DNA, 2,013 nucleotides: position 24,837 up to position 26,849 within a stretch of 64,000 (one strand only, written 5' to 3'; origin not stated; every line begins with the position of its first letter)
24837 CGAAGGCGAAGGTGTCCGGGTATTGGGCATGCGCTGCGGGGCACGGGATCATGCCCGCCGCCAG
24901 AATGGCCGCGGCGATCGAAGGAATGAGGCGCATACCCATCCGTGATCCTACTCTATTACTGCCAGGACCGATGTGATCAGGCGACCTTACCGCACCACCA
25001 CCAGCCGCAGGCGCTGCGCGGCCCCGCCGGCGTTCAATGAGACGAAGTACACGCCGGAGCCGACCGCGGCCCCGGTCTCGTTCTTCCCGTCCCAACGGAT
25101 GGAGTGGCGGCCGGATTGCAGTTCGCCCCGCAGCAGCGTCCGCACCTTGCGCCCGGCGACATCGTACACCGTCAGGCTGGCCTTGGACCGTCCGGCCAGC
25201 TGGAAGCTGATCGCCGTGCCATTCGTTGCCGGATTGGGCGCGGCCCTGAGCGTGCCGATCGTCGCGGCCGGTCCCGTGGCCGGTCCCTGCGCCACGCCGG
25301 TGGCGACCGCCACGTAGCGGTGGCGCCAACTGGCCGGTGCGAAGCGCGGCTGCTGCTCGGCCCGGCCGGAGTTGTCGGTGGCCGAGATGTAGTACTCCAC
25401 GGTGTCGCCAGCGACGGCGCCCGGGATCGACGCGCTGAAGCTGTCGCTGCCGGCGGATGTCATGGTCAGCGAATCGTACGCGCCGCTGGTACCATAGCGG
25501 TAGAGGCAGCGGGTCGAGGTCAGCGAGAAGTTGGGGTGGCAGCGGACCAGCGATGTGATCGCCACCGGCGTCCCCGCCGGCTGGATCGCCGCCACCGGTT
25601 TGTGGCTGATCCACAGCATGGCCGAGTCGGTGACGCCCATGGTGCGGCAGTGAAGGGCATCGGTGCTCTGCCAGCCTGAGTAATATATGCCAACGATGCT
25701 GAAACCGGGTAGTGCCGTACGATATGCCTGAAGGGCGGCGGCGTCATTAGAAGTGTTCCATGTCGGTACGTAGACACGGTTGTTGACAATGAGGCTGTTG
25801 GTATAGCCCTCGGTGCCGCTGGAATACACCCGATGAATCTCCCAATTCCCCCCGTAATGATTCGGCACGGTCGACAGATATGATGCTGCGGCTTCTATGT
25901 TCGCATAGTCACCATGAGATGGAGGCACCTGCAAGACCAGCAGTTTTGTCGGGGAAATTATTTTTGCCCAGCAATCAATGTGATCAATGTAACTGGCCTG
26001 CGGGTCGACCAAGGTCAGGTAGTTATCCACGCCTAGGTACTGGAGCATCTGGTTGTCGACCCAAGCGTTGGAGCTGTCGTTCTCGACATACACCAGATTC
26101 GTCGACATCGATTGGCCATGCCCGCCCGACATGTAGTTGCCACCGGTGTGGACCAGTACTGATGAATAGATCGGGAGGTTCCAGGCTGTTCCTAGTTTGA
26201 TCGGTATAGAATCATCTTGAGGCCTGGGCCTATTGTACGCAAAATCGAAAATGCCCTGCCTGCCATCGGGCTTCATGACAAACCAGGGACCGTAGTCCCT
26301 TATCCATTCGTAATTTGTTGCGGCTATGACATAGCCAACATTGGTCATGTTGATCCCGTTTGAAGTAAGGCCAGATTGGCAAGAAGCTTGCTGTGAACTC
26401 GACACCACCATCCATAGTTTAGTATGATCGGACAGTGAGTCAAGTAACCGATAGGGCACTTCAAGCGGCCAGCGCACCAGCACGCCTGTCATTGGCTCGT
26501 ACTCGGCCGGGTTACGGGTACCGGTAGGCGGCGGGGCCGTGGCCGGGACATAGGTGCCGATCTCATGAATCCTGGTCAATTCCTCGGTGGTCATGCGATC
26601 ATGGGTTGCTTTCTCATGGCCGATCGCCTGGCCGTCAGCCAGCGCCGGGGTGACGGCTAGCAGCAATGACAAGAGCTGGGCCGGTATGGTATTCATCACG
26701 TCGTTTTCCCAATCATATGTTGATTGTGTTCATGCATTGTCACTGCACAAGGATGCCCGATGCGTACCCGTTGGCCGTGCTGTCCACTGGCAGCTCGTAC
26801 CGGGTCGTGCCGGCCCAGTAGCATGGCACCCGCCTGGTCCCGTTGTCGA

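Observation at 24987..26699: PPAD/agmatine-deiminase-like enzyme carrying a T9SS sorting tail, with a low-GC catalytic core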

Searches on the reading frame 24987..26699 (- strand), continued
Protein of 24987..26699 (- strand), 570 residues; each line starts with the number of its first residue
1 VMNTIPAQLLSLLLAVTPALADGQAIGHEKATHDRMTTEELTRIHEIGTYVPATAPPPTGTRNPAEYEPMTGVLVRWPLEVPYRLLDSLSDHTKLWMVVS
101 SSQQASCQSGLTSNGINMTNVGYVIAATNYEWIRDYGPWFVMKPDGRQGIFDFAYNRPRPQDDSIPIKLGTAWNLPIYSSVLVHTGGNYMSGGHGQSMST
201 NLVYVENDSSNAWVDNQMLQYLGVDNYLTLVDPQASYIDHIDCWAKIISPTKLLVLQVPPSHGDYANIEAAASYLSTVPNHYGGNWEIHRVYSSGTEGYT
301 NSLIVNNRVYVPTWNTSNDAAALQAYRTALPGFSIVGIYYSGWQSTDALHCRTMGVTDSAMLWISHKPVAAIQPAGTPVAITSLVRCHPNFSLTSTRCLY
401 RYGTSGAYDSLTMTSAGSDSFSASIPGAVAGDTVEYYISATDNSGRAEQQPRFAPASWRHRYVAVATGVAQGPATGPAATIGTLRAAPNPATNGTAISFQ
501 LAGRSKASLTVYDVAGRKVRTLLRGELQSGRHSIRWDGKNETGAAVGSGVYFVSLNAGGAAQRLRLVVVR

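Call 34: find_encoding_contigs(protein=P0005, flank=6000, max_places=1)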
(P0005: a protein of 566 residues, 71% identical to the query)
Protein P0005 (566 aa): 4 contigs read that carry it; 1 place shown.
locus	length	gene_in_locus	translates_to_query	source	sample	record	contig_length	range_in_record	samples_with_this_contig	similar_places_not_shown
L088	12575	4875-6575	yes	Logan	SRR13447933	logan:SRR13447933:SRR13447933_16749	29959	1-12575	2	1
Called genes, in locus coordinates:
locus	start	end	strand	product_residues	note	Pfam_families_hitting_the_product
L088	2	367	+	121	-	?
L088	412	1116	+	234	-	PF05148:Methyltransf_8, PF13489:Methyltransf_23, PF03141:Methyltransf_29, PF01209:Ubie_methyltran, PF08241:Methyltransf_11, PF08242:Methyltransf_12, PF13649:Methyltransf_25, PF13847:Methyltransf_31, +2 more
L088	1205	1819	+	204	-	PF04542:Sigma70_r2, PF08281:Sigma70_r4_2, PF04545:Sigma70_r4 (weak)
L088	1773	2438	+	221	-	PF13490:zf-HC2 (weak)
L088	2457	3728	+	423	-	PF13365:Trypsin_2, PF00595:PDZ, PF13180:PDZ_2, PF17820:PDZ_6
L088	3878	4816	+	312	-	PF01545:Cation_efflux, PF16916:ZT_dimer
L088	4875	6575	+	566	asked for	PF04371:PAD_porph, PF13860:FlgD_ig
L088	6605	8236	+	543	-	PF13229:Beta_helix (faint), PF13860:FlgD_ig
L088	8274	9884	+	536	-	PF13860:FlgD_ig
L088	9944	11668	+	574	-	PF22842:Pel9A-like_beta_helix, PF13229:Beta_helix, PF13860:FlgD_ig, PF18962:Por_Secre_tail (faint)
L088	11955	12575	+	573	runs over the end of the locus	PF10602:RPN7 (faint), PF13424:TPR_12, PF17874:TPR_MalT (weak), PF13424:TPR_12, PF17874:TPR_MalT, PF00515:TPR_1 (weak), PF13424:TPR_12, PF00990:GGDEF, +11 more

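Call 43: search_solved_structures(query=window:24987-26699:-, max_evalue=0.01, show_alignments=3)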
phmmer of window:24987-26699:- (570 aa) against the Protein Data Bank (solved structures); distinct sequences matched with E-value up to 0.01: 15.
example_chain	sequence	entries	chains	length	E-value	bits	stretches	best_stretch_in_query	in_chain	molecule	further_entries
6i0x_A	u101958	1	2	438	1.1e-92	314.5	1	54-453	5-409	Peptidylarginine deiminase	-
4yt9_A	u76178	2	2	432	3.2e-92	312.9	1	54-453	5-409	Peptidylarginine deiminase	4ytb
5ak7_A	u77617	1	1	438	1.2e-91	311.1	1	56-453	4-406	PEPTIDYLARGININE DEIMINASE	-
4ytg_A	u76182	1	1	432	6.7e-91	308.6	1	54-453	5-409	Peptidylarginine deiminase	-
5ak8_A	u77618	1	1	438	2.5e-90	306.7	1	56-453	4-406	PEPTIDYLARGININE DEIMINASE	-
1xkn_A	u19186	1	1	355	3.7e-13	51.9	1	126-354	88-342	putative peptidyl-arginine deiminase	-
2jer_A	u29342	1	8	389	4.7e-09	38.4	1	54-263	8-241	AGMATINE DEIMINASE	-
7eh9_A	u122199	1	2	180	2e-08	36.3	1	477-562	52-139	Basal-body rod modification protein FlgD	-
7bhq_A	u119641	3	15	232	3.1e-08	35.7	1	477-562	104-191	Basal-body rod modification protein FlgD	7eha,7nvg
1zbr_A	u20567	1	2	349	4.4e-06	28.6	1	128-356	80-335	conserved hypothetical protein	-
2ewo_A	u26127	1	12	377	0.00026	22.7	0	54-291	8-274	Putative agmatine deiminase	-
6b10_A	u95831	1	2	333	0.00035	22.3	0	298-352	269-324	Putative peptidyl-arginine deiminase family protein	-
6b2w_A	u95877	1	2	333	0.0019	19.8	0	113-158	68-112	Putative peptidyl-arginine deiminase family protein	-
6nib_A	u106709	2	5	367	0.0065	18.1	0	60-295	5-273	Porphyromonas-type peptidyl-arginine deiminase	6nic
2cmu_A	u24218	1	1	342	0.0087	17.7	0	298-357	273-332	PUTATIVE PEPTIDYL-ARGININE DEIMINASE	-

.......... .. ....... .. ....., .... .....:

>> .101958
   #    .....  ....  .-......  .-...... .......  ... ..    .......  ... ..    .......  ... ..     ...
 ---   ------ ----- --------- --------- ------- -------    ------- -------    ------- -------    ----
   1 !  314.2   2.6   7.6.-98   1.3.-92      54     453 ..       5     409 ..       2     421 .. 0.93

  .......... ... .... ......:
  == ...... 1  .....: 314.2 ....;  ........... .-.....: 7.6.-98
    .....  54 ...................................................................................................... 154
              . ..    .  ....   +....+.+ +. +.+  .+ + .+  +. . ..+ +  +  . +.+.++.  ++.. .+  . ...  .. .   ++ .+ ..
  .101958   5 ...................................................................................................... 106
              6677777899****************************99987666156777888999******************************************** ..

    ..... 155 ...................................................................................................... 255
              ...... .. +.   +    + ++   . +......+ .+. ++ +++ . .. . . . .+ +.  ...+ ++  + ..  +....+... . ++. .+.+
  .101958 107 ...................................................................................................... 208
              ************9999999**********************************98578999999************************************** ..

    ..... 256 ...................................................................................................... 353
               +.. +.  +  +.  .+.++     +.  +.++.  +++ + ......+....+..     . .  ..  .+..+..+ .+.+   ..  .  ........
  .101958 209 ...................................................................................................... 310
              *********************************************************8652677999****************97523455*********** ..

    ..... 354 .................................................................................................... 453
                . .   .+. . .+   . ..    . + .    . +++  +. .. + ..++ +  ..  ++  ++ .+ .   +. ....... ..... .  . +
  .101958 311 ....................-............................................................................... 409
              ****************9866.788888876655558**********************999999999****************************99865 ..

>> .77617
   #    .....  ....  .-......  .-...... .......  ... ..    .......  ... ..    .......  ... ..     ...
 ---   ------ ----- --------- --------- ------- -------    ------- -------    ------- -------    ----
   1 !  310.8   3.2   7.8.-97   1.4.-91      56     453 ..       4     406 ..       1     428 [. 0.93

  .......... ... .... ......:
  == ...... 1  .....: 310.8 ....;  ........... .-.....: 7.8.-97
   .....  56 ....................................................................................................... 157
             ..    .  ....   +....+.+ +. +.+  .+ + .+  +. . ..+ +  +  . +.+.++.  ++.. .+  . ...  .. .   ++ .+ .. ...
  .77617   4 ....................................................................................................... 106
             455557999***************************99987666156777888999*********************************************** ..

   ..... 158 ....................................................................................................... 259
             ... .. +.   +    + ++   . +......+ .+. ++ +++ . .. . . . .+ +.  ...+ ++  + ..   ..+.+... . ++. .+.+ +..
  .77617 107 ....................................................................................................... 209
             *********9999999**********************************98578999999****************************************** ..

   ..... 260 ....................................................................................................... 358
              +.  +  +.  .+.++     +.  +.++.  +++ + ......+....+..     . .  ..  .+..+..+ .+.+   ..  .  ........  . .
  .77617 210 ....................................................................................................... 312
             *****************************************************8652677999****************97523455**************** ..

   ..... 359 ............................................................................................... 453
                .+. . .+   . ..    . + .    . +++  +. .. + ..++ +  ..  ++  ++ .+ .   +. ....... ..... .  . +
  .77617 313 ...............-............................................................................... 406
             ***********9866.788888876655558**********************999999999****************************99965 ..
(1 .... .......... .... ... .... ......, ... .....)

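Call 72: predict_structure(alignment_id=A1)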
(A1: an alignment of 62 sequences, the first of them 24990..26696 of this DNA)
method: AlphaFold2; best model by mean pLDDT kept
length: 569 residues; sequences in the alignment: 62
mean_pLDDT: 87.2   pTM: 0.75
mean pLDDT of the five models: 87.2, 87.1, 86.5, 84.1, 84.1
residues with pLDDT >= 90: 348; 70-90: 172; 50-70: 23; < 50: 26
segments of 3 or more residues with pLDDT < 50: 17-31, 468-477
pLDDT, mean of each block of 10 residues (from residue 1): 66 55 35 72 89 94 91 88 96 96 96 97 90 88 92 91 94 95 83 89 89 95 93 82 90 95 95 94 93 91 94 96 94 94 83 92 91 91 94 96 88 90 90 93 94 75 67 44 82 87 86 92 87 93 92 86 88
secondary structure, 60 per line:
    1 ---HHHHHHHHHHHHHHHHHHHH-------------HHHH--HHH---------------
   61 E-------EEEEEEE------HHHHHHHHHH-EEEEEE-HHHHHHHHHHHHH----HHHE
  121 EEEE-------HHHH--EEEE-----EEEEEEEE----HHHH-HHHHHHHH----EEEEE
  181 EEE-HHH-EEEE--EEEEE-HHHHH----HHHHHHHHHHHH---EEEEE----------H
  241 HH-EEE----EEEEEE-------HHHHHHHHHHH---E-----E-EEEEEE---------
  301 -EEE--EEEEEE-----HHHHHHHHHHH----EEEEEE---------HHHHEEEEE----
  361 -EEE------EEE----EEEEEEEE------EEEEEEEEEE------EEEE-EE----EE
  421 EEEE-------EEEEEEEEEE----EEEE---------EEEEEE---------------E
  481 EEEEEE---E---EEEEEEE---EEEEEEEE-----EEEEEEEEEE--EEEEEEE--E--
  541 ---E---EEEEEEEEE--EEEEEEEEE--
elements in order: H4-23 H37-40 E69-75 H82-91 E93-98 H100-112 E120-124 H132-135 E138-141 E147-154 H159-162 H164-171 E176-183 E189-192 E195-199 H201-205 H210-221 E225-229 E244-246 E251-256 H264-274 E286-291 E302-304 E307-312 H318-328 E333-338 H348-351 E352-356 E362-364 E371-373 E378-385 E392-401 E408-411 E419-424 E432-441 E446-449 E459-464 E480-486 E494-500 E504-511 E517-526 E529-535 E548-556 E559-567

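Call 74: fold_search(model_id=the predicted structure, library=pdb)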
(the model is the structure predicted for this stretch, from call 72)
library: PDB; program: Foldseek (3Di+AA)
matches with E <= 10: 1918; with E <= 0.001: 504
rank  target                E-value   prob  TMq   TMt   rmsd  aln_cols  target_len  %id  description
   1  6i0x_B                1.0e-49  1.00  0.71  0.95   1.5       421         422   37  Porphyromonas gingivalis peptidylarginine deminase (PPAD) mutant G231N/E232T/N235D in complex with Cl-amidine. (released 2019-01-23)
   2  5ak7                  1.5e-49  1.00  0.70  0.95   1.6       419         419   36  Structure of wt Porphyromonas gingivalis peptidylarginine deiminase (released 2015-07-22)
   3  4ytb                  2.4e-49  1.00  0.71  0.95   1.5       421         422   36  Crystal structure of Porphyromonas gingivalis peptidylarginine deiminase (PPAD) in complex with dipeptide Asp-Gln. (released 2015-07-01)
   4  6i0x_A                5.7e-49  1.00  0.71  0.95   1.5       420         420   37  Porphyromonas gingivalis peptidylarginine deminase (PPAD) mutant G231N/E232T/N235D in complex with Cl-amidine. (released 2019-01-23)
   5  4ytg                  8.5e-49  1.00  0.70  0.95   1.5       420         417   36  Crystal structure of Porphyromonas gingivalis peptidylarginine deiminase (PPAD) mutant C351A in complex with dipeptide M (released 2015-07-01)
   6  5ak8                  2.7e-48  1.00  0.70  0.95   1.6       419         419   36  Structure of C351A mutant of Porphyromonas gingivalis peptidylarginine deiminase (released 2015-07-22)
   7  4yt9                  2.5e-47  1.00  0.70  0.94   2.0       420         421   36  Crystal structure of Porphyromonas gingivalis peptidylarginine deiminase (PPAD) substrate-unbound. (released 2015-07-15)
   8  1xkn                  5.1e-22  1.00  0.49  0.77   3.0       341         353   23  Crystal Structure of the Putative Peptidyl-arginine Deiminase from Chlorobium tepidum, NESG Target CtR21 (released 2004-11-16)
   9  2jer_E                6.8e-21  1.00  0.48  0.72   4.8       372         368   22  Agmatine deiminase of Enterococcus faecalis catalyzing its reaction. (released 2007-01-30)
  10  2jer_C                7.6e-21  1.00  0.49  0.74   3.7       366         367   22  Agmatine deiminase of Enterococcus faecalis catalyzing its reaction. (released 2007-01-30)
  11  2jer_B                8.0e-21  1.00  0.48  0.73   3.7       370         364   22  Agmatine deiminase of Enterococcus faecalis catalyzing its reaction. (released 2007-01-30)
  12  2jer_H                1.6e-20  1.00  0.48  0.74   3.6       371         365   22  Agmatine deiminase of Enterococcus faecalis catalyzing its reaction. (released 2007-01-30)
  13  2jer_A                1.9e-20  1.00  0.49  0.75   3.4       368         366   22  Agmatine deiminase of Enterococcus faecalis catalyzing its reaction. (released 2007-01-30)
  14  1zbr_A                3.4e-20  1.00  0.48  0.79   2.9       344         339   21  Crystal Structure of the Putative Arginine Deiminase from Porphyromonas gingivalis, Northeast Structural Genomics Targ (released 2005-04-19)
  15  2jer_D                3.4e-20  1.00  0.47  0.71   4.6       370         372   22  Agmatine deiminase of Enterococcus faecalis catalyzing its reaction. (released 2007-01-30)
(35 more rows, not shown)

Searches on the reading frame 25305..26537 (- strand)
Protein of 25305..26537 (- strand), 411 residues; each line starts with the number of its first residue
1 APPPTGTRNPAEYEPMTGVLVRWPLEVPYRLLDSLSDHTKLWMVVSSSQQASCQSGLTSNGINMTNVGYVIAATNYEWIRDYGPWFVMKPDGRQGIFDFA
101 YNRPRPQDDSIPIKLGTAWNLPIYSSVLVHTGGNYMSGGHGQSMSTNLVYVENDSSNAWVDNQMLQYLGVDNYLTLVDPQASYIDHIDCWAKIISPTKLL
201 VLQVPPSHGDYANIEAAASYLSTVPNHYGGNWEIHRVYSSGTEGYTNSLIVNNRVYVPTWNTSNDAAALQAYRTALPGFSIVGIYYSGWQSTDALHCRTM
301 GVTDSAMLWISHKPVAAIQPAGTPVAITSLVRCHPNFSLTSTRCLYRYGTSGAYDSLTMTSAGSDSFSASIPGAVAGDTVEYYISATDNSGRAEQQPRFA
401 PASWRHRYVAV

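Call 79: search_protein_representatives(protein=window:25305-26537:-)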
Query: 411 residues. Proteins with E-value up to 0.001 (for the whole library): 2881; up to 1e-10: 1624; up to 1e-30: 588. The best 150 are listed.
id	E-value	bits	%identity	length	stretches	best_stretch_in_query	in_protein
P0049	2.7e-159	547.0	59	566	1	1-410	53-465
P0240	1.7e-110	386.2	46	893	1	2-404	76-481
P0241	8.2e-104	364.2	46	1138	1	7-398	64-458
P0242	1.2e-103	363.7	46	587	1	2-403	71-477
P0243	1.4e-102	360.1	46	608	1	2-404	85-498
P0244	2.1e-102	359.5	45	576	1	2-401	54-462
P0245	1.6e-101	356.7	42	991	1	2-400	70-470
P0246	2.8e-101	355.9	44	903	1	7-399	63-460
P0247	1.3e-100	353.7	42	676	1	3-401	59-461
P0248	6.5e-100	351.4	44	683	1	2-398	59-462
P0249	7.4e-100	351.2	43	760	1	3-397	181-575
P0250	1.6e-99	350.1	43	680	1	3-399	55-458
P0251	1.9e-98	346.5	43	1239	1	8-399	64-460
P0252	2.4e-98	346.2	42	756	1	2-401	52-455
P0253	1.1e-97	344.1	41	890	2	2-403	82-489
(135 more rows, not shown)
